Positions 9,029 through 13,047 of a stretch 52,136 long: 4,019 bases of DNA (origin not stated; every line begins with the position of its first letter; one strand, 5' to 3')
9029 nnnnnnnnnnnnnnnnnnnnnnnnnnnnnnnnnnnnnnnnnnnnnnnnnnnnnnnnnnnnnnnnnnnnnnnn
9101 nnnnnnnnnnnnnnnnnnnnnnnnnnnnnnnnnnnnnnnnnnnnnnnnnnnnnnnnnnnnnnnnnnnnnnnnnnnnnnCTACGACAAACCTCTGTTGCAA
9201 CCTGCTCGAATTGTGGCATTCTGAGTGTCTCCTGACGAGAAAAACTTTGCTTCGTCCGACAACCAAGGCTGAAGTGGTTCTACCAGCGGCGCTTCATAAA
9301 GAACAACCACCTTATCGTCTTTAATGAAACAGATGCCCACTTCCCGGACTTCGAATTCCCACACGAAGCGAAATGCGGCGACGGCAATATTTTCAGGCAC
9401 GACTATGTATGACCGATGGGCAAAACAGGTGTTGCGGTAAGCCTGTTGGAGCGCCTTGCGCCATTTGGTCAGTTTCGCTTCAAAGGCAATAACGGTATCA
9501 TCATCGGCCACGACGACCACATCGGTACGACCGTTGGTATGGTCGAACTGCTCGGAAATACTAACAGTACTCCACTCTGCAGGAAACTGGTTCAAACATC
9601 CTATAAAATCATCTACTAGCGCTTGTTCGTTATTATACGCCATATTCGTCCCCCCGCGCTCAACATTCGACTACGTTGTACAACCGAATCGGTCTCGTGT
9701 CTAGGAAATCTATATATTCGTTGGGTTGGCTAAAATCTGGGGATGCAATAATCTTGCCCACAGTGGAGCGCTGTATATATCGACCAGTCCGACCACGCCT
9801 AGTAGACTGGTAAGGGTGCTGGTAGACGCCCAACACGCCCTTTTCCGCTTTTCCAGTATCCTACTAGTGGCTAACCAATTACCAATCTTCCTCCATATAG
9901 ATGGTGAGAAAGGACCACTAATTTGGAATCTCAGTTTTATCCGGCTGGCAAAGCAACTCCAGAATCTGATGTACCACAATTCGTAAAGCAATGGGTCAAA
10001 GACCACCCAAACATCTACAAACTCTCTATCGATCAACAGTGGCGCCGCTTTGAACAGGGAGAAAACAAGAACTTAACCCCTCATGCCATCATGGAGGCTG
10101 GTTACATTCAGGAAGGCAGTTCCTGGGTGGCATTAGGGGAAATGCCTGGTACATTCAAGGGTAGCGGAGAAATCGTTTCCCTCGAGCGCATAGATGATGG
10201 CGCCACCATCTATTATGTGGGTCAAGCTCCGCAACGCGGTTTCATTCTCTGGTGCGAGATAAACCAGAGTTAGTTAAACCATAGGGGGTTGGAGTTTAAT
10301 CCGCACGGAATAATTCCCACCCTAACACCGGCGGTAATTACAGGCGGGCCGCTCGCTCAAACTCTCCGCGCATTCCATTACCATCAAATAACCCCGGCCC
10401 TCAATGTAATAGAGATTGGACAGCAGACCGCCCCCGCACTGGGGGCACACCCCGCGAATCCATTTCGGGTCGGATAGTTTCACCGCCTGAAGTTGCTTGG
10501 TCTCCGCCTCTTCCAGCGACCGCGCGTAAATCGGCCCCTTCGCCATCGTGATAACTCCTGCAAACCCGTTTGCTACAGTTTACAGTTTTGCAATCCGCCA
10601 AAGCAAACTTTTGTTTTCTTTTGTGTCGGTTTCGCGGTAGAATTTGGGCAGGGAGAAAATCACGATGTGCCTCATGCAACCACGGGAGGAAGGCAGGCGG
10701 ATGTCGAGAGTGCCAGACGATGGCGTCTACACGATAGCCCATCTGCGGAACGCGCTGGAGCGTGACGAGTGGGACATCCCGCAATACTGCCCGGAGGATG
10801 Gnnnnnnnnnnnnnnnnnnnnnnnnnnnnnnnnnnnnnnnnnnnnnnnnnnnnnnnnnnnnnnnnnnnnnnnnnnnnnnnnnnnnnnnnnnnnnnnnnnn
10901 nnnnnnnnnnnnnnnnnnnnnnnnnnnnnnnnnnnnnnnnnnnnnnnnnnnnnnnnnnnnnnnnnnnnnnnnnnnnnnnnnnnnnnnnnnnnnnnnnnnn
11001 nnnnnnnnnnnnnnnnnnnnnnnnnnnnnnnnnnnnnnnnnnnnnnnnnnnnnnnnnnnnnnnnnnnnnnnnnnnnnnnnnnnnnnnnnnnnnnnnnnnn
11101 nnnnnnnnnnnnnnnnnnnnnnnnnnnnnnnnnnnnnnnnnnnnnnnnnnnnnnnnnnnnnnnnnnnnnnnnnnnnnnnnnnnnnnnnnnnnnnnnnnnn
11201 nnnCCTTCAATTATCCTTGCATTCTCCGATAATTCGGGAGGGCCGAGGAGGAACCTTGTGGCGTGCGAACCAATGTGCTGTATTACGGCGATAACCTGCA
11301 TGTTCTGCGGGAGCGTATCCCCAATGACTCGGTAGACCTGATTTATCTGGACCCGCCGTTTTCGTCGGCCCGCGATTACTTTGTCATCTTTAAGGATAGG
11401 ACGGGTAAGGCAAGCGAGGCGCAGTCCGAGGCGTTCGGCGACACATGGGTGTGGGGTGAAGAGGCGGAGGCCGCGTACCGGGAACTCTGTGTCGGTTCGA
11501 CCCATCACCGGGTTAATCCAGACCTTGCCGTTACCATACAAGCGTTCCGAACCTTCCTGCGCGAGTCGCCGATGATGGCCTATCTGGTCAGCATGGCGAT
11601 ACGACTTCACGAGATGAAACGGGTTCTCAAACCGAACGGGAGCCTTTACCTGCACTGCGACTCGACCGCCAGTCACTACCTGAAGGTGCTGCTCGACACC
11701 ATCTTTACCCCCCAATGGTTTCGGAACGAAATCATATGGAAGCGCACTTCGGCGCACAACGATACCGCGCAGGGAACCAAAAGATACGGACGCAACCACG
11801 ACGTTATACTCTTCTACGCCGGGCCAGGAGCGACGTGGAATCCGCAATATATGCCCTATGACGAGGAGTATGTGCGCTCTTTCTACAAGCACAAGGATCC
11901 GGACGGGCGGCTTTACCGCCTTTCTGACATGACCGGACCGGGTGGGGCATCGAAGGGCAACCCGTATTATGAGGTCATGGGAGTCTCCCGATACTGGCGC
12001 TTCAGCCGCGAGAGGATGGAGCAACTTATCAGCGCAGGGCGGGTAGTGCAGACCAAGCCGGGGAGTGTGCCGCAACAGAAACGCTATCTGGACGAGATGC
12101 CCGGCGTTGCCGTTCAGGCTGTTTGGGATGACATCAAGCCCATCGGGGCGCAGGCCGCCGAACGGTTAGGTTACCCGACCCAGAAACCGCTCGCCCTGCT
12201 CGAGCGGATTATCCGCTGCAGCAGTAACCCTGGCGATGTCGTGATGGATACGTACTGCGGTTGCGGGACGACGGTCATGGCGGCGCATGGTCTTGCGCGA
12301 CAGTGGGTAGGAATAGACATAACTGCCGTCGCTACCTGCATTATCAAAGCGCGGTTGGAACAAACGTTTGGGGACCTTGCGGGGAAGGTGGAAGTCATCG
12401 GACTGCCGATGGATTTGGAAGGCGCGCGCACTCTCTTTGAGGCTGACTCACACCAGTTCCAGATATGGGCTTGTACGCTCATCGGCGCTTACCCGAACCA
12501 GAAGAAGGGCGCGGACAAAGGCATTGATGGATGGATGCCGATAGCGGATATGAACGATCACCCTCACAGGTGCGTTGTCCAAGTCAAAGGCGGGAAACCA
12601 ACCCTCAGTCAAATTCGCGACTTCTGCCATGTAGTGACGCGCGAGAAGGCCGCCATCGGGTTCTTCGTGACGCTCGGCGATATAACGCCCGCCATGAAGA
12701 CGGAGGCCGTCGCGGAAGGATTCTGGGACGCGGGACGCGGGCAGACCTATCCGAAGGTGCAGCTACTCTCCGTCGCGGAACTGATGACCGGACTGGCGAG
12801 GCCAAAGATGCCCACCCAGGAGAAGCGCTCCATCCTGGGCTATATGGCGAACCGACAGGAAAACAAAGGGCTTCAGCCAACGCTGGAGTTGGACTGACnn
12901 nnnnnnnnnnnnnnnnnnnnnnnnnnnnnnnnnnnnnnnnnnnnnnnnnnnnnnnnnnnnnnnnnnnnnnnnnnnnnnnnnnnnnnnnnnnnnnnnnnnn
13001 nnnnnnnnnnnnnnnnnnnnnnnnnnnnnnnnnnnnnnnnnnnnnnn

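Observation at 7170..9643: Lower-GC three-gene island beside the integrase: PD-(D/E)xK nuclease-like + Hanks-type Ser/Thr kinase + unknown 388-aa protein (candidate defence/exclusion module)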

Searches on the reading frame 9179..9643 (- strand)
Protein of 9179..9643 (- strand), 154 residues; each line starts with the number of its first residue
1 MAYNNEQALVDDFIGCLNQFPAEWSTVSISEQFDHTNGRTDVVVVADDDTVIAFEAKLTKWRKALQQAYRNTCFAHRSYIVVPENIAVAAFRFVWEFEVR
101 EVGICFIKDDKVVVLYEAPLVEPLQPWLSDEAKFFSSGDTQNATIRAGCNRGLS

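Call 3: search_protein_families(library=pfam, proteins=[window:9179-9643:-], max_evalue=0.1)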
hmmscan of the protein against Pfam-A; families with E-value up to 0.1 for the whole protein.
window:9179-9643:- (154 aa): 1 family
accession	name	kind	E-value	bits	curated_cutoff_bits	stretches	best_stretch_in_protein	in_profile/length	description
PF04313.20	HSDR_N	-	0.0061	16.9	25.1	1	28-117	113-191/198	Type I restriction enzyme R protein N terminus (HSDR_N)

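Call 4: search_protein_families(library=padloc, proteins=[window:9179-9643:-], max_evalue=0.1)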
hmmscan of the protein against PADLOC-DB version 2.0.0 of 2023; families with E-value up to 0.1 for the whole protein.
window:9179-9643:- (154 aa): 0 families

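Call 5: search_protein_families(library=ncbifam, proteins=[window:9179-9643:-], max_evalue=0.1)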
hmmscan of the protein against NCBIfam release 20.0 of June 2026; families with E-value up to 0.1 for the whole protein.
window:9179-9643:- (154 aa): 0 families

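Call 6: search_protein_families(library=phrogs, proteins=[window:9179-9643:-], max_evalue=0.1)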
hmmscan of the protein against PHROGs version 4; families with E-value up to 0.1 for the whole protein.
window:9179-9643:- (154 aa): 3 families
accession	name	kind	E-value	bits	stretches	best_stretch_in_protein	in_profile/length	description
phrog_10191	-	unknown function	0.046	15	1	25-108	26-107/114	-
phrog_12193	-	unknown function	0.05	14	1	36-108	32-103/229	-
phrog_22231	-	unknown function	0.088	13.5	0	23-71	107-155/254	-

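Call 8: search_solved_structures(query=window:9179-9643:-, max_evalue=10)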
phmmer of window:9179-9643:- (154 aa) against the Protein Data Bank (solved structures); distinct sequences matched with E-value up to 10: 0.

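Call 18: find_homologous_proteins(query=window:9179-9643:-, max_evalue=0.001)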
Query window:9179-9643:- (154 aa): 78 proteins with E <= 0.001 among 92 candidates.
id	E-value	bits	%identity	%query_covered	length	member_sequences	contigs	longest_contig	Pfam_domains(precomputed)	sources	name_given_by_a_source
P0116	1.3e-99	348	100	100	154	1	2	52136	-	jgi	jgi:hypothetical protein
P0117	4.0e-42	162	56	85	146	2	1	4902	-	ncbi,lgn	-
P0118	1.2e-40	157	56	85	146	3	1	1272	-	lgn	-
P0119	4.2e-40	155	50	96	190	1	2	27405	-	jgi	jgi:hypothetical protein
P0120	1.1e-39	154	54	84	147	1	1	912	-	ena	-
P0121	1.3e-39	153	51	91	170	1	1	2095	-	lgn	-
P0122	1.6e-39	153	55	84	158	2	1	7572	-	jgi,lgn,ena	-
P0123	2.4e-39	153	55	84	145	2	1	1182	-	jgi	jgi:hypothetical protein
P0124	6.6e-39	151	52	91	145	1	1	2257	-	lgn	-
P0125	1.0e-38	150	55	84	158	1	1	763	-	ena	-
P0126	3.1e-38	149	55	84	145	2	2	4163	-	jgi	jgi:hypothetical protein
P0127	3.5e-38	149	49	99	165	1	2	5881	-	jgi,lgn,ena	jgi:hypothetical protein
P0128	7.3e-38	148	53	85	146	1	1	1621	-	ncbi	-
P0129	7.5e-38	148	53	86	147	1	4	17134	-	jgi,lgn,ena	-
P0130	1.3e-37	147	51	88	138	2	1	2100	-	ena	-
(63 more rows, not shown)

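Call 29: predict_structure(alignment_id=A2)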
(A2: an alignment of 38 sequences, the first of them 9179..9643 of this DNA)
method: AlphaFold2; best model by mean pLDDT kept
length: 154 residues; sequences in the alignment: 38
mean_pLDDT: 89.9   pTM: 0.83
mean pLDDT of the five models: 89.9, 89.7, 89.2, 89.2, 88.5
residues with pLDDT >= 90: 117; 70-90: 21; 50-70: 11; < 50: 5
segments of 3 or more residues with pLDDT < 50: 148-152
pLDDT, mean of each block of 10 residues (from residue 1): 94 93 80 87 94 98 98 97 98 98 97 97 96 85 51 52
secondary structure, 60 per line:
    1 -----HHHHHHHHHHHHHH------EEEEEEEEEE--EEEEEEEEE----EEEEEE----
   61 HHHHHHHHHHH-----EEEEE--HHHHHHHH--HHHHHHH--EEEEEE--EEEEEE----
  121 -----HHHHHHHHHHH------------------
elements in order: H6-19 E26-35 E38-46 E51-56 H61-71 E77-81 H84-91 H94-100 E103-108 E111-116 H126-136

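Call 32: fold_search(model_id=the predicted structure, library=pdb)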
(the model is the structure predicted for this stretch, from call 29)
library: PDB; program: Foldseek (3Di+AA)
matches with E <= 10: 574; with E <= 0.001: 2
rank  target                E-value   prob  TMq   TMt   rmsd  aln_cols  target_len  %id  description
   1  3dnx                  6.2e-06  1.00  0.62  0.65   3.6       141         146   13  SPO1766 protein of unknown function from Silicibacter pomeroyi. (released 2008-09-02)
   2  4dap                  6.8e-05  1.00  0.47  0.33   6.9       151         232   15  The structure of Escherichia coli SfsA (released 2013-08-14)
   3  2vld_A                1.5e-03  1.00  0.42  0.30   6.0       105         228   19  crystal structure of a repair endonuclease from Pyrococcus abyssi (released 2009-05-19)
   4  2vld_B                1.8e-03  1.00  0.43  0.31   7.3       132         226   18  crystal structure of a repair endonuclease from Pyrococcus abyssi (released 2009-05-19)
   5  5gke_A                5.1e-03  0.99  0.45  0.31   7.5       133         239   12  Structure of EndoMS-dsDNA1 complex (released 2016-11-02)
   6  9iac_B                6.6e-03  0.47  0.27  0.18  12.8       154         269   12  Structure of the Argonaute-associated Cas4 family protein 1 (ACE1) from Microcystis aeruginosa (MaACE1) (released 2025-04-23)
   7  9iab_B                8.0e-03  0.44  0.29  0.19  12.5       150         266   13  Structure of the Argonaute-associated Cas4 family protein 1 (ACE1) from Chroococcidiopsis thermalis (CtACE1) (released 2025-04-23)
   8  9iac_A                8.0e-03  0.44  0.27  0.18  13.6       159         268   14  Structure of the Argonaute-associated Cas4 family protein 1 (ACE1) from Microcystis aeruginosa (MaACE1) (released 2025-04-23)
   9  9iab_A                1.0e-02  0.35  0.27  0.18  12.9       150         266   13  Structure of the Argonaute-associated Cas4 family protein 1 (ACE1) from Chroococcidiopsis thermalis (CtACE1) (released 2025-04-23)
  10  4ic1_D                1.3e-02  0.54  0.31  0.26  11.1       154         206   14  Crystal structure of SSO0001 (released 2013-01-16)
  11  2inb                  1.3e-02  0.99  0.50  0.59   3.6       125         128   13  Crystal structure of an XisH family protein (ZP_00107633.1) from Nostoc punctiforme PCC 73102 at 1.60 A resolution (released 2006-10-24)
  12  4ic1_G                1.3e-02  0.51  0.31  0.25  11.1       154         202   14  Crystal structure of SSO0001 (released 2013-01-16)
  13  6xl1_A                1.5e-02  0.95  0.41  0.19   5.1       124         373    9  crystal structure of cA4-activated Card1(D294N) (released 2020-12-30)
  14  4ic1_B                2.3e-02  0.44  0.30  0.24  10.2       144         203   12  Crystal structure of SSO0001 (released 2013-01-16)
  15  5cs4_B                2.4e-02  0.84  0.39  0.19   5.2       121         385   11  Crystal structure of domains AC3-AC5 of yeast acetyl-CoA carboxylase (released 2015-10-28)
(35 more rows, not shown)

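Call 96: search_dna_similar(query=window:9179-9643:-, collection=phages, mode=protein, max_evalue=0.01)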
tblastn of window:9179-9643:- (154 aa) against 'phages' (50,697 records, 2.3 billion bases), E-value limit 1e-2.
No match.

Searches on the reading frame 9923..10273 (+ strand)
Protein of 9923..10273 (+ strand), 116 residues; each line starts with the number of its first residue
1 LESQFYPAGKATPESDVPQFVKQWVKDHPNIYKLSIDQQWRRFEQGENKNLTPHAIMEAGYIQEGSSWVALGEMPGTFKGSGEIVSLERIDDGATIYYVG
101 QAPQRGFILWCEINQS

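Call 3: search_protein_families(library=pfam, proteins=[window:9923-10273:+], max_evalue=0.1)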
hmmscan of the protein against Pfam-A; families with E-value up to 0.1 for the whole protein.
window:9923-10273:+ (116 aa): 0 families

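Call 4: search_protein_families(library=padloc, proteins=[window:9923-10273:+], max_evalue=0.1)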
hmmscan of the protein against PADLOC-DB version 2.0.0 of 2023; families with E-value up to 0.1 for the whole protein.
window:9923-10273:+ (116 aa): 0 families

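Call 5: search_protein_families(library=ncbifam, proteins=[window:9923-10273:+], max_evalue=0.1)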
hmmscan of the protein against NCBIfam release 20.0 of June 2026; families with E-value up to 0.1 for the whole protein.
window:9923-10273:+ (116 aa): 0 families

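Call 6: search_protein_families(library=phrogs, proteins=[window:9923-10273:+], max_evalue=0.1)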
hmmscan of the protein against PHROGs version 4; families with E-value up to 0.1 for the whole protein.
window:9923-10273:+ (116 aa): 0 families

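Call 95: search_dna_similar(query=window:9923-10273:+, collection=phages, mode=protein, max_evalue=0.01)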
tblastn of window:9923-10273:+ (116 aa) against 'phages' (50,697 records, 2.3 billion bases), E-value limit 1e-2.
No match.

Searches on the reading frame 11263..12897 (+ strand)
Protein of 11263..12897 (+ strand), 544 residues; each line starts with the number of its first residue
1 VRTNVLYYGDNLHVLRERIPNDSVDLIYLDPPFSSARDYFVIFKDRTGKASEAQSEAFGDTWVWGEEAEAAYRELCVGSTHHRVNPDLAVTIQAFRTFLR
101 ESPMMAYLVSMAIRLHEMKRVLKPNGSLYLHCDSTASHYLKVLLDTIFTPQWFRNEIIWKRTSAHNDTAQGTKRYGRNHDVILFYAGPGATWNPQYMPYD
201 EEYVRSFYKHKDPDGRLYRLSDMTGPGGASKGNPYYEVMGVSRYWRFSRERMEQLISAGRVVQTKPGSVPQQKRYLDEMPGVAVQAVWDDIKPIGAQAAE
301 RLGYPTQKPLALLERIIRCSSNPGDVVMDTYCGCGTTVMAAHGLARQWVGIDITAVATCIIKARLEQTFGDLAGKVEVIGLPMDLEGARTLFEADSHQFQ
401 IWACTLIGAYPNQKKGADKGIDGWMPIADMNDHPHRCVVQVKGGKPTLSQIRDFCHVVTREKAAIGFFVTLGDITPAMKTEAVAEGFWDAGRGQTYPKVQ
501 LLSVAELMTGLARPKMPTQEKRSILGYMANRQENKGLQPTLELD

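Call 3: search_protein_families(library=pfam, proteins=[window:11263-12897:+], max_evalue=0.1)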
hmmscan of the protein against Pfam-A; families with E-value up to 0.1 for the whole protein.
window:11263-12897:+ (544 aa): 6 families
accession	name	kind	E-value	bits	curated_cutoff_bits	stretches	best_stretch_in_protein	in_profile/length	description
PF01555.25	N6_N4_Mtase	-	2.7e-38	132.6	26.7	1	24-354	1-212/221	DNA methylase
PF22722.2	NA-iREase1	-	3.4e-08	33.9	27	1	397-493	3-90/106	NACHT-associated inactive Restriction Endonuclease 1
PF04471.18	Mrr_cat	-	6.8e-07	29.9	21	1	413-484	28-99/115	Restriction endonuclease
PF13649.12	Methyltransf_25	-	0.049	14.8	27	0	327-367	1-43/97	Methyltransferase domain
PF13847.12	Methyltransf_31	-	0.049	13.8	27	0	322-357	2-40/145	Methyltransferase domain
PF03602.21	Cons_hypoth95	-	0.074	13.2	24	0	11-36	100-126/182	Conserved hypothetical protein 95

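Call 4: search_protein_families(library=padloc, proteins=[window:11263-12897:+], max_evalue=0.1)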
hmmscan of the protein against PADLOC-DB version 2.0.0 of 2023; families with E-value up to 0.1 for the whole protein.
window:11263-12897:+ (544 aa): 74 families (the best 25 are shown)
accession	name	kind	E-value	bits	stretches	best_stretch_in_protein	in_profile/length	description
PDLC03354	MTase_II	-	2.5e-58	196.1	2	105-373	127-390/425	Type II methyltransferase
PDLC03339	MTase_II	-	3.3e-49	165.7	3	277-368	184-274/399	Type II methyltransferase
PDLC03300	MTase_II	-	1.5e-41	140.5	3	265-368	181-279/302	Type II methyltransferase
PDLC03644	MTase_III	-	3.6e-37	126.3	2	107-369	109-397/542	Type III methyltransferase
PDLC03371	MTase_II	-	6.7e-32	109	1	3-367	10-254/260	Type II methyltransferase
PDLC03636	MTase_III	-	1.9e-31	107.5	2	107-215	96-198/575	Type III methyltransferase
PDLC03299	MTase_II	-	6.3e-30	102.7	3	287-366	180-258/296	Type II methyltransferase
PDLC03635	MTase_III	-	9.1e-30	101.9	3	106-219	267-382/708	Type III methyltransferase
PDLC03638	MTase_III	-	4.1e-29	99.5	1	107-368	431-680/816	Type III methyltransferase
PDLC03633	MTase_III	-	4.2e-27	93.1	2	303-371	291-359/616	Type III methyltransferase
PDLC03641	MTase_III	-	1.8e-26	90.9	2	104-343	181-430/657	Type III methyltransferase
PDLC03265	MTase_II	-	6.2e-25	86.3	2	107-368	73-331/333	Type II methyltransferase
PDLC03320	MTase_II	-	1.2e-24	85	2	285-368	195-277/289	Type II methyltransferase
PDLC03634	MTase_III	-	4.8e-23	79.9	2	111-340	177-425/621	Type III methyltransferase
PDLC03216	MTase_II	-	4.2e-22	76.6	3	304-368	194-258/364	Type II methyltransferase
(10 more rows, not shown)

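Call 5: search_protein_families(library=ncbifam, proteins=[window:11263-12897:+], max_evalue=0.1)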
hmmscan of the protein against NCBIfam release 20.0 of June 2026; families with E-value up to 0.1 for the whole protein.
window:11263-12897:+ (544 aa): 7 families
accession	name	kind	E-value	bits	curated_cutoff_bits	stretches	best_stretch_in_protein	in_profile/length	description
NF008572.0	PRK11524.1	equivalog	1.6e-23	83.3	292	3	300-355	191-246/294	adenine-specific DNA-methyltransferase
NF050803.1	DnaMtaseCcrMCaul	equivalog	1.2e-19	70.5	830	1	303-367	185-249/350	adenine-specific DNA-methyltransferase CcrM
NF010253.0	PRK13699.1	subfamily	1.6e-11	44.3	244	2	303-355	143-195/226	DNA methyltransferase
NF045667.1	MTase_DVU1556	equivalog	0.00031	20.3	155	0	315-360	13-60/213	DVU_1556 family methyltransferase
NF047649.1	MTase_UXPK_star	exception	0.015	14.3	460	0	322-367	76-122/283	methyltransferase/UXPK-star double selenoprotein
NF043040.1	corrin_prot_MT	hypoth_equivalog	0.016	14.7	180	0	313-378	31-94/216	corrinoid protein-associated methyltransferase CpaM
NF033398.1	rRNA_meth_EmtA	equivalog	0.032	13.6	625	0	323-367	187-232/336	EmtA family 23S rRNA (guanine(2470)) methyltransferase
